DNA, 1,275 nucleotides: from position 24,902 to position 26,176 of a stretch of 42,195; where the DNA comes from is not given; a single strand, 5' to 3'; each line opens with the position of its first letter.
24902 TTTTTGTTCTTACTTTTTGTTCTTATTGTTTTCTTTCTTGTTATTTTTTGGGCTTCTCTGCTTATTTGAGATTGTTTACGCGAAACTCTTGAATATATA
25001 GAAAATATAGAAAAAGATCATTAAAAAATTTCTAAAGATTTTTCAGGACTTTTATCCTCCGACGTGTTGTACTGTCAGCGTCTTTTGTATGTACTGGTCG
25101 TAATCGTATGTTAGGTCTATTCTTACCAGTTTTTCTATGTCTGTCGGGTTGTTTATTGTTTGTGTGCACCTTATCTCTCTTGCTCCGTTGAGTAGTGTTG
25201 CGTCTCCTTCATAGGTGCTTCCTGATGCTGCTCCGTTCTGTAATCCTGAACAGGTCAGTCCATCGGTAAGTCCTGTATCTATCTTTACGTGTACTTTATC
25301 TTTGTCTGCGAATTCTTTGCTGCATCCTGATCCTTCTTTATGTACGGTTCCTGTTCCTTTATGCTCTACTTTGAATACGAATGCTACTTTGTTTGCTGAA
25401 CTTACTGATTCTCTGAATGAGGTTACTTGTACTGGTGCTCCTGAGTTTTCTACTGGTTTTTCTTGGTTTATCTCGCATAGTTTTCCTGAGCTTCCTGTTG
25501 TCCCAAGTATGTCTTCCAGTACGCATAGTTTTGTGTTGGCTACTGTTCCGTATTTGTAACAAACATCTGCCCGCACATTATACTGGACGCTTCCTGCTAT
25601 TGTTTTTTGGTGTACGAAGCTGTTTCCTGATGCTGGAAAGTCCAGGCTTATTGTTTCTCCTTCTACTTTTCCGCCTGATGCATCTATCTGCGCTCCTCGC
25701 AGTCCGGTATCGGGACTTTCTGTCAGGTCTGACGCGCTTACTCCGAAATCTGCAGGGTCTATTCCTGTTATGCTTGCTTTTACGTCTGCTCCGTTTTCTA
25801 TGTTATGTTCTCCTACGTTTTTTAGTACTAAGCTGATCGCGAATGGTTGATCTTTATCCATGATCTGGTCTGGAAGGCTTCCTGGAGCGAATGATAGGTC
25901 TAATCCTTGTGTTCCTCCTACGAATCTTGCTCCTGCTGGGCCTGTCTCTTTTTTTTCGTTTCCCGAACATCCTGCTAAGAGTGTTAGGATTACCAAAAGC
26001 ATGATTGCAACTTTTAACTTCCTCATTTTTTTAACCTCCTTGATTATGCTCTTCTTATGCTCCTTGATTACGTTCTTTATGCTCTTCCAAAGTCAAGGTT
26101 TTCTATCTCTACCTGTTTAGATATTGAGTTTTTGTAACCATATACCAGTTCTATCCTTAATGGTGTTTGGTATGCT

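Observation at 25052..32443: Five-gene envelope module: one ectodomain fold used four times, tied to a cytoplasmic coiled coil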

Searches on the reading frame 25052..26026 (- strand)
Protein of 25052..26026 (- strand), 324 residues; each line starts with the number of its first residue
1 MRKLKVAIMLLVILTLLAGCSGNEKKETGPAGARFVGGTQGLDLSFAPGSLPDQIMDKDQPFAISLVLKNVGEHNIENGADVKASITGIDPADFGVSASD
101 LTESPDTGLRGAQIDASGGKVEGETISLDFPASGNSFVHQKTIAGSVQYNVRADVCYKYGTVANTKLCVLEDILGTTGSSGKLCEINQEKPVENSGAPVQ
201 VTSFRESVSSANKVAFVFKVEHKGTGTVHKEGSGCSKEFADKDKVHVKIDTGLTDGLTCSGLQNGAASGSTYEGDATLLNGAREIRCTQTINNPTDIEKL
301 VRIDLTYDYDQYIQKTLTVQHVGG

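Call 5: search_protein_families(library=pfam, proteins=[window:25052-26026:-], max_evalue=1)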
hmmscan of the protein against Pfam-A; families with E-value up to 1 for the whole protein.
window:25052-26026:- (324 aa): 0 families

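Call 6: search_protein_families(library=ncbifam, proteins=[window:25052-26026:-], max_evalue=1)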
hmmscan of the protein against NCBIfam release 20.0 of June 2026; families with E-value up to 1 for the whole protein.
window:25052-26026:- (324 aa): 1 family
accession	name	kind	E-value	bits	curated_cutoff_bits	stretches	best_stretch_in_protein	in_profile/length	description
NF058647.1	lipo_LytA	equivalog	0.073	13.3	110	1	5-28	3-26/107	acidic lipoprotein LytA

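Call 76: search_protein_families(library=phrogs, proteins=[window:25052-26026:-], max_evalue=0.01)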
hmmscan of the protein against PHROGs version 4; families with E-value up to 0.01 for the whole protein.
window:25052-26026:- (324 aa): 0 families

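Call 77: search_protein_families(library=padloc, proteins=[window:25052-26026:-], max_evalue=0.01)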
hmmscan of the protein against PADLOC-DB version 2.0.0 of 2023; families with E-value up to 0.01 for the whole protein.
window:25052-26026:- (324 aa): 0 families
